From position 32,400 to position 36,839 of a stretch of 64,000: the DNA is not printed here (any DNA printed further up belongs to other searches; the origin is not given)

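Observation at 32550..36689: A 1379 aa methyltransferase / coiled-coil / GT2 / GT4 fusion with tandem KWG repeats: candidate chain-length ruler and terminator-polymerase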

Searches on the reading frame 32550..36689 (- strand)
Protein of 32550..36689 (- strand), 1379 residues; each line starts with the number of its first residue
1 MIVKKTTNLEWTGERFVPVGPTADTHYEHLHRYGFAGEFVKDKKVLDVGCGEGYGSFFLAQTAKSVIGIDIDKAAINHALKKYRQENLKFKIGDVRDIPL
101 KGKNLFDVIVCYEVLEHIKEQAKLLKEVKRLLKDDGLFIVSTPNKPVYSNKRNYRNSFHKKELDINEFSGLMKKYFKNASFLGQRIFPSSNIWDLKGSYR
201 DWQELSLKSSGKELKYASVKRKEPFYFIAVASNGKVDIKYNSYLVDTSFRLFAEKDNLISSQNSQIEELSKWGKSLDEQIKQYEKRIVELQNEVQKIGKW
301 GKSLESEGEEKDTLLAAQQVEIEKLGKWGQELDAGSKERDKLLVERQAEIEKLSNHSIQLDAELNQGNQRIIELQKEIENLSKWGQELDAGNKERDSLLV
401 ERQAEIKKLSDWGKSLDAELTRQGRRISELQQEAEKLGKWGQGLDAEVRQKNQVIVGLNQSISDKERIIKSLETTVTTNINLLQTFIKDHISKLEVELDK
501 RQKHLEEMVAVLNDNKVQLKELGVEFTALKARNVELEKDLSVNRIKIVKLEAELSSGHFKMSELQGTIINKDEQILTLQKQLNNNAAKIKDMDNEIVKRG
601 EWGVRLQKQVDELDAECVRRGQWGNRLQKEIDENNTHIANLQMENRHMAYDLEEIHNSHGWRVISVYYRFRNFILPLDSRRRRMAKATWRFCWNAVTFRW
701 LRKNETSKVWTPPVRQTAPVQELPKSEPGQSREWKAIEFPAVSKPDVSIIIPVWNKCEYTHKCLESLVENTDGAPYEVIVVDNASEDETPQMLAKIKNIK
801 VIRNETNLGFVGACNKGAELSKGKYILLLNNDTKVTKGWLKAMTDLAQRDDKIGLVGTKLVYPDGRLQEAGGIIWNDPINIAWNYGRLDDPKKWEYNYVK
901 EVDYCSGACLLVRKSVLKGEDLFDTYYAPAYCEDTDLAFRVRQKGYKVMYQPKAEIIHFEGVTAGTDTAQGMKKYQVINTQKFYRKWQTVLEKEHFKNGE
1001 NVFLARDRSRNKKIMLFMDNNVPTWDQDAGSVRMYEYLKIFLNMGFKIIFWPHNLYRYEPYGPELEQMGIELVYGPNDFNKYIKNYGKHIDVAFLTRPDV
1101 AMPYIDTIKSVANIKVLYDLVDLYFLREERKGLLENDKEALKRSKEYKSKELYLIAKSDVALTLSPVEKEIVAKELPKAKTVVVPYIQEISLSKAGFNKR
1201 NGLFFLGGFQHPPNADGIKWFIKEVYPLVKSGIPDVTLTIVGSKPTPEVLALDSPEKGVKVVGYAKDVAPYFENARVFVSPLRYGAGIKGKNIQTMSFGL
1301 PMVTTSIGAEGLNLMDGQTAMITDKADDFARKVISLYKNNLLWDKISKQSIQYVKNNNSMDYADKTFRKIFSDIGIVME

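Call 3: search_protein_families(library=pfam, proteins=[window:32550-36689:-], max_evalue=0.1)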
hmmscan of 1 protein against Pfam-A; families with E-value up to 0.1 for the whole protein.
window:32550-36689:- (1379 aa): 34 families (the best 25 are shown)
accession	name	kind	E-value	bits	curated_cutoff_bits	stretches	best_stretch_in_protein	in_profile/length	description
PF00535.33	Glycos_transf_2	-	6e-30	104.8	23.3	1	748-915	1-162/168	Glycosyl transferase family 2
PF13847.12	Methyltransf_31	-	8.9e-27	94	27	1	41-162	3-136/145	Methyltransferase domain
PF13692.12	Glyco_trans_1_4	-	4.8e-25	88.9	27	1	1202-1339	3-142/142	Glycosyl transferases group 1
PF08241.18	Methyltransf_11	-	1.4e-22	80.6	21.2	1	46-140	1-95/95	Methyltransferase domain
PF13489.12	Methyltransf_23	-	6.8e-20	71.9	27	1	36-153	17-129/164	Methyltransferase domain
PF13649.12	Methyltransf_25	-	9.7e-20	71.5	27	1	45-136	1-97/97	Methyltransferase domain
PF08242.18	Methyltransf_12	-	1.2e-16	61.7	30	1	46-138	1-98/98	Methyltransferase domain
PF13641.12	Glyco_tranf_2_3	-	3.7e-16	60.3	27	1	745-961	1-214/230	Glycosyltransferase like family 2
PF06325.19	PrmA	-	9.2e-09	35.6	22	1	41-141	161-259/296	Ribosomal protein L11 methyltransferase (PrmA)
PF08003.17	Methyltransf_9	-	1.7e-07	31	23.8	1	40-142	114-219/315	Protein of unknown function (DUF1698)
PF05401.17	NodS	-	1.8e-06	28.4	24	1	44-145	46-149/201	Nodulation protein S (NodS)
PF03848.20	TehB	-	4.7e-06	26.6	20.4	1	36-136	25-128/193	Tellurite resistance protein TehB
PF05175.20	MTS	-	7.8e-06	26.1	23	1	41-142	31-141/170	Methyltransferase small domain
PF10111.15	Glyco_tranf_2_2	-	2.1e-05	24.6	27.3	1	748-957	1-214/276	Glycosyltransferase like family 2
PF03141.22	Methyltransf_29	-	4.3e-05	22.7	23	1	43-156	119-231/506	Putative S-adenosyl-L-methionine-dependent methyltransferase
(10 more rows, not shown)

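Call 4: search_protein_families(library=ncbifam, proteins=[window:32550-36689:-], max_evalue=0.1)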
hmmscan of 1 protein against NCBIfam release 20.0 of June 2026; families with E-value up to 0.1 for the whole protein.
window:32550-36689:- (1379 aa): 95 families (the best 25 are shown)
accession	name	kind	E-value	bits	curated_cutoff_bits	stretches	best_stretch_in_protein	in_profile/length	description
TIGR03087.1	stp1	hypoth_equivalog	1.7e-30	106.5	316.65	1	1199-1359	223-382/397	TIGR03087 family PEP-CTERM/XrtA system glycosyltransferase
TIGR03965.1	mycofact_glyco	equivalog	1e-25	90.6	280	1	743-958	72-280/467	mycofactocin biosynthesis glycosyltransferase MftF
TIGR01983.1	UbiG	equivalog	6.3e-22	78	102.95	1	39-149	47-160/228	bifunctional 2-polyprenyl-6-hydroxyphenol methylase/3-demethylubiquinol 3-O-methyltransferase UbiG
NF038299.1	EPS_HpsN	equivalog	1.8e-16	60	425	1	745-978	1-241/317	hormogonium polysaccharide biosynthesis glycosyltransferase HpsN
TIGR04283.1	glyco_like_mftF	equivalog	1.1e-14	54.6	182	1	747-859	1-110/221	TIGR04283 family arsenosugar biosynthesis glycosyltransferase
NF041875.1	EPS_EpsD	equivalog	1.6e-14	54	370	1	747-960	1-208/325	exopolysaccharide biosynthesis glycosyltransferase EpsD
NF045667.1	MTase_DVU1556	equivalog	1.7e-14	53.8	155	1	39-141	20-120/213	DVU_1556 family methyltransferase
TIGR02072.1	BioC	equivalog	3.4e-14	53.2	184.95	1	41-146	34-138/244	malonyl-ACP O-methyltransferase BioC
NF045825.1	FAmtase_mtf2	equivalog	5.7e-14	51.9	400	1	40-140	57-158/248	fatty-acid O-methyltransferase Mtf2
TIGR04523.1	Mplasa_alph_rch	subfamily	8.3e-13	47.2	270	2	347-653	313-627/745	helix-rich protein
TIGR02168.1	SMC_prok_B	equivalog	9.5e-13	46.8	567.35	2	391-656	666-930/1181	chromosome segregation protein SMC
TIGR03937.1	PgaC_IcaA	equivalog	1e-12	47.7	422.3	1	739-955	39-247/407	poly-beta-1,6-N-acetyl-D-glucosamine synthase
TIGR04345.1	ovoA_Cterm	equivalog_domain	1.2e-12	47.9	170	2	42-92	42-92/242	putative 4-mercaptohistidine N1-methyltransferase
NF043040.1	corrin_prot_MT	hypoth_equivalog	1.8e-12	47.2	180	1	37-146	36-153/216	corrinoid protein-associated methyltransferase CpaM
NF045823.1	PthPhpthDimycoMt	equivalog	1.8e-12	47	300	1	40-139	65-165/256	phthiotriol/phenolphthiotriol dimycocerosates methyltransferase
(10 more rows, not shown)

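Call 15: search_solved_structures(query=window:32550-36689:-, max_evalue=0.001)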
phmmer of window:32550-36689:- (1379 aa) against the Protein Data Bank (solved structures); distinct sequences matched with E-value up to 0.001: 63 (the best 60 are shown).
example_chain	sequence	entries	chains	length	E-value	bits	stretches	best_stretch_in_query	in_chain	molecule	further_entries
3l8d_A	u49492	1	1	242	1.9e-15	58.6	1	38-154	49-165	Methyltransferase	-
2z87_A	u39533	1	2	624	8.7e-13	49.8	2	746-859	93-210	Chondroitin synthase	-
2z86_A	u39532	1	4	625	8.7e-13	49.8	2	746-859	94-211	Chondroitin synthase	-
1xxl_A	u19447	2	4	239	5.8e-12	47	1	26-171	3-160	YcgJ protein | ycgJ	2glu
5wp5_A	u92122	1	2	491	1.1e-10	42.9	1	40-142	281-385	Phosphomethylethanolamine N-methyltransferase 2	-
1ve3_A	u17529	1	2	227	1.4e-10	42.4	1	41-140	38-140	hypothetical protein PH0226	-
3bcv_A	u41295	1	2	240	2.1e-10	41.9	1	745-849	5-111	Putative glycosyltransferase protein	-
6uak_A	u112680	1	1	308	4.5e-10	40.8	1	41-177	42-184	SAM dependent methyltransferase LahSB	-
6p61_A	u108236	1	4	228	1.4e-09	39.2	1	744-841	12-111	Glycosyltransferase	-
5hea_A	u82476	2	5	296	5.7e-09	37.1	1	747-841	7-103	Putative glycosyltransferase (GalT1)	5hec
5wp4_A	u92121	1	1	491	8.8e-09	36.5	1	42-146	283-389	Phosphoethanolamine N-methyltransferase 1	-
1wzn_A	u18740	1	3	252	7.3e-08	33.5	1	43-143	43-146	SAM-dependent methyltransferase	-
6mro_A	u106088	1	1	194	2.8e-07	31.5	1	40-140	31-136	methyl transferase from Methanosarcina acetivorans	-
5tze_C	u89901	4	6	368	3.3e-07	31.3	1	748-843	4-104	Glycosyl transferase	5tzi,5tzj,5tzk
3mgg_A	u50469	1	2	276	6.7e-07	30.3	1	42-188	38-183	Methyltransferase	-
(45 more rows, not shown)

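Call 16: find_homologous_proteins(query=window:32550-36689:-, max_evalue=1e-10)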
Query window:32550-36689:- (1379 aa): 544 proteins with E <= 1e-10 among 8000 candidates; the best 120 are listed.
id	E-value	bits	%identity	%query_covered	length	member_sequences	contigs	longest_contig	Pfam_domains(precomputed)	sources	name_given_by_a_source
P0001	0.0e+0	3144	100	100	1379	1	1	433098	PF13489.13,PF08003.18,PF10111.15,PF00535.33,PF08241.19,PF13692.13,PF05401.17,PF13847.13,PF06325.20,PF03848.21,PF05175.21,PF13641.13,PF13649.13,PF08242.19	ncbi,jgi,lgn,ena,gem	ncbi:MAG: glycosyltransferase [Candidatus Brocadiia bacterium]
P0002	0.0e+0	1067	45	58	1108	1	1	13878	PF13489.13,PF10111.15,PF16312.11,PF00535.33,PF08241.19,PF13692.13,PF13847.13,PF13641.13,PF00534.27,PF13649.13,PF03291.23,PF01209.25,PF08242.19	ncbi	-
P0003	0.0e+0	1059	43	65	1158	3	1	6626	PF13489.13,PF08003.18,PF02353.27,PF10111.15,PF00535.33,PF08241.19,PF13692.13,PF13847.13,PF06325.20,PF03848.21,PF05175.21,PF13641.13,PF13649.13,PF03291.23,PF01209.25,PF08242.19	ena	-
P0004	3.5e-286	971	43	62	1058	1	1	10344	PF13489.13,PF10111.15,PF13524.13,PF00535.33,PF08241.19,PF13692.13,PF13847.13,PF13641.13,PF00534.27,PF13649.13,PF16808.11,PF01209.25,PF08242.19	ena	-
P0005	1.1e-284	966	41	61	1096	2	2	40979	PF13847.13,PF13489.13,PF10111.15,PF13641.13,PF00534.27,PF13649.13,PF13524.13,PF00535.33,PF08241.19,PF08242.19,PF13692.13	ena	-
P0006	2.9e-284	964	50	46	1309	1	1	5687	PF13489.13,PF10111.15,PF13524.13,PF03141.23,PF00535.33,PF08241.19,PF13692.13,PF07021.19,PF13847.13,PF13641.13,PF00534.27,PF13649.13,PF01209.25,PF08242.19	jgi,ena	-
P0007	1.1e-283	962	44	57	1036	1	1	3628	PF13489.13,PF08003.18,PF02353.27,PF10111.15,PF13524.13,PF03141.23,PF00535.33,PF08241.19,PF13692.13,PF05401.17,PF07021.19,PF13847.13,PF06325.20,PF05175.21,PF13641.13,PF00534.27,PF13649.13,PF08242.19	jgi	jgi:GT2 family glycosyltransferase/SAM-dependent methyltransferase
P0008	1.2e-280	952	44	56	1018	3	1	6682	PF13489.13,PF10111.15,PF13524.13,PF00535.33,PF08241.19,PF13692.13,PF13712.13,PF13847.13,PF13641.13,PF00534.27,PF13649.13,PF01209.25,PF08242.19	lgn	-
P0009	2.1e-280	951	46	53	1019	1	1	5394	PF13489.13,PF10111.15,PF13524.13,PF00535.33,PF08241.19,PF13692.13,PF07021.19,PF13847.13,PF05175.21,PF13641.13,PF00534.27,PF13649.13,PF01209.25,PF08242.19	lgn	-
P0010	3.7e-277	941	43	58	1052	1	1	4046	PF13489.13,PF02353.27,PF10111.15,PF00535.33,PF08241.19,PF13692.13,PF13712.13,PF13847.13,PF06325.20,PF05175.21,PF13641.13,PF13649.13,PF16808.11,PF01209.25,PF08242.19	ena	-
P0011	2.0e-276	938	46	52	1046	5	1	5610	PF13489.13,PF02353.27,PF10111.15,PF03141.23,PF00535.33,PF08241.19,PF13692.13,PF13847.13,PF06325.20,PF05175.21,PF13641.13,PF00534.27,PF13649.13,PF08242.19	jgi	jgi:GT2 family glycosyltransferase/glycosyltransferase involved in cell wall biosynthesis/ubiquinone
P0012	3.2e-275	934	43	54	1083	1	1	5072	PF13489.13,PF02353.27,PF10111.15,PF13506.14,PF13524.13,PF03141.23,PF00535.33,PF08241.19,PF13692.13,PF13712.13,PF13847.13,PF06325.20,PF05175.21,PF13641.13,PF00534.27,PF13649.13,PF01209.25,PF08242.19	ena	-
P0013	8.4e-273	926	45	53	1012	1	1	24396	PF13847.13,PF13489.13,PF05175.21,PF10111.15,PF13641.13,PF00534.27,PF13649.13,PF00535.33,PF08241.19,PF08242.19,PF13692.13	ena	-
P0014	4.1e-272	924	43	54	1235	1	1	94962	PF13847.13,PF13489.13,PF10111.15,PF13641.13,PF00534.27,PF13649.13,PF00535.33,PF01209.25,PF08241.19,PF08242.19,PF13692.13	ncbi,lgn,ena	-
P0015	2.3e-266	905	42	53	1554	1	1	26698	PF13489.13,PF10111.15,PF03141.23,PF00535.33,PF08241.19,PF13692.13,PF07021.19,PF13847.13,PF13641.13,PF00534.27,PF13649.13,PF20922.4,PF01209.25,PF08242.19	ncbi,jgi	-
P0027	9.9e-253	860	40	65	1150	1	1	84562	PF13489.13,PF08003.18,PF02353.27,PF00535.33,PF08241.19,PF13692.13,PF05401.17,PF13847.13,PF13641.13,PF00534.27,PF13649.13,PF01209.25,PF08242.19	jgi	jgi:GT2 family glycosyltransferase/ubiquinone/menaquinone biosynthesis C-methylase UbiE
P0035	1.9e-245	836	36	72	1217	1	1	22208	PF13489.13,PF02353.27,PF10111.15,PF13524.13,PF10392.16,PF00535.33,PF08241.19,PF13692.13,PF13712.13,PF13847.13,PF13632.13,PF13641.13,PF00534.27,PF13649.13,PF24161.2,PF01209.25,PF08242.19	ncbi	-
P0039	7.8e-242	824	37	63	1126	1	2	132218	PF13489.13,PF02353.27,PF10111.15,PF13524.13,PF10392.16,PF03141.23,PF00535.33,PF08241.19,PF13692.13,PF13712.13,PF13847.13,PF13632.13,PF13641.13,PF00534.27,PF13649.13,PF24161.2,PF01209.25,PF08242.19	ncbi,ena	-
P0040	8.5e-242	824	38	98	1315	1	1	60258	PF13847.13,PF13489.13,PF02353.27,PF13641.13,PF13649.13,PF00535.33,PF08241.19,PF08242.19,PF13692.13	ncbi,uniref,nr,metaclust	ncbi:putative S-adenosylmethionine-dependent methyltransferase [Clostridium tepidiprofundi DSM 19306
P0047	1.0e-238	813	33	99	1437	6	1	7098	PF13489.13,PF02353.27,PF10111.15,PF13524.13,PF00535.33,PF08241.19,PF13692.13,PF05401.17,PF13847.13,PF13632.13,PF05175.21,PF13641.13,PF08614.17,PF00534.27,PF13649.13,PF19220.7,PF24161.2,PF01209.25,PF08242.19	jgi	-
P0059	5.1e-229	781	39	63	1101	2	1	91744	PF13489.13,PF08003.18,PF02353.27,PF10111.15,PF00535.33,PF08241.19,PF13692.13,PF13712.13,PF13847.13,PF05175.21,PF13641.13,PF00534.27,PF13649.13,PF01209.25,PF08242.19,PF01555.25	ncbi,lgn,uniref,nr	ncbi:glycosyltransferase [Paenibacillus sp. 1-18]|uniref:glycosyltransferase n=1 Tax=Paenibacillus s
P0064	8.0e-227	774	38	49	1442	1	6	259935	PF13489.13,PF10111.15,PF13524.13,PF00535.33,PF08241.19,PF13692.13,PF13847.13,PF05175.21,PF13641.13,PF00534.27,PF13649.13,PF13578.13,PF08242.19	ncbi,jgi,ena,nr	ncbi:MAG TPA: glycosyltransferase [Dehalococcoidia bacterium]|nr:glycosyltransferase [Dehalococcoidi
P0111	7.9e-216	737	33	99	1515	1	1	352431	PF13489.13,PF10111.15,PF00535.33,PF08241.19,PF13692.13,PF13847.13,PF05175.21,PF13641.13,PF00534.27,PF13649.13,PF01209.25,PF08242.19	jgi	jgi:GT2 family glycosyltransferase/ubiquinone/menaquinone biosynthesis C-methylase UbiE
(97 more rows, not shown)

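Call 32: find_encoding_contigs(protein=P0039, flank=10000, max_places=2)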
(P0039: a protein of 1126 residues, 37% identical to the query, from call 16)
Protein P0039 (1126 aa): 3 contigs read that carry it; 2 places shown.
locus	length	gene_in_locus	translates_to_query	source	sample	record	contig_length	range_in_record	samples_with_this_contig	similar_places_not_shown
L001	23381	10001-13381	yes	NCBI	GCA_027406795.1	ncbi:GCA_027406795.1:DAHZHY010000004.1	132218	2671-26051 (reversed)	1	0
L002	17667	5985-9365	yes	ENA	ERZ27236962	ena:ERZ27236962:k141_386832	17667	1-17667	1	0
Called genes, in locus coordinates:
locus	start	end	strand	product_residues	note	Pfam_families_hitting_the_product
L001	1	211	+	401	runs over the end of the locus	-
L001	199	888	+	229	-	PF00535:Glycos_transf_2, PF10111:Glyco_tranf_2_2 (weak), PF13641:Glyco_tranf_2_3 (weak)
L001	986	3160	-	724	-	PF13632:Glyco_trans_2_3 (faint), PF04138:GtrA_DPMS_TM, PF00535:Glycos_transf_2, PF10111:Glyco_tranf_2_2 (weak), PF13641:Glyco_tranf_2_3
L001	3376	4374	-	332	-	PF01075:Glyco_transf_9 (weak)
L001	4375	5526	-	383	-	PF13173:AAA_14, PF13635:DUF4143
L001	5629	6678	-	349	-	-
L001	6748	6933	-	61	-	-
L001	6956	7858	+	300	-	PF01061:ABC2_membrane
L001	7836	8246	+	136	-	PF01909:NTP_transf_2, PF18765:Polbeta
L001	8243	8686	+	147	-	PF01934:HepT-like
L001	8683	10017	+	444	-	PF00005:ABC_tran, PF14524:Wzt_C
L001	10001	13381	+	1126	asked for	PF02353:CMAS, PF13489:Methyltransf_23, PF08241:Methyltransf_11, PF08242:Methyltransf_12, PF13649:Methyltransf_25, PF13847:Methyltransf_31, PF00535:Glycos_transf_2, PF10111:Glyco_tranf_2_2, +10 more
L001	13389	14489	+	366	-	PF01075:Glyco_transf_9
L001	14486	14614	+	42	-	-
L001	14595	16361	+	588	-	-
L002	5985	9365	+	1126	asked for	PF02353:CMAS, PF13489:Methyltransf_23, PF08241:Methyltransf_11, PF08242:Methyltransf_12, PF13649:Methyltransf_25, PF13847:Methyltransf_31, PF00535:Glycos_transf_2, PF10111:Glyco_tranf_2_2, +10 more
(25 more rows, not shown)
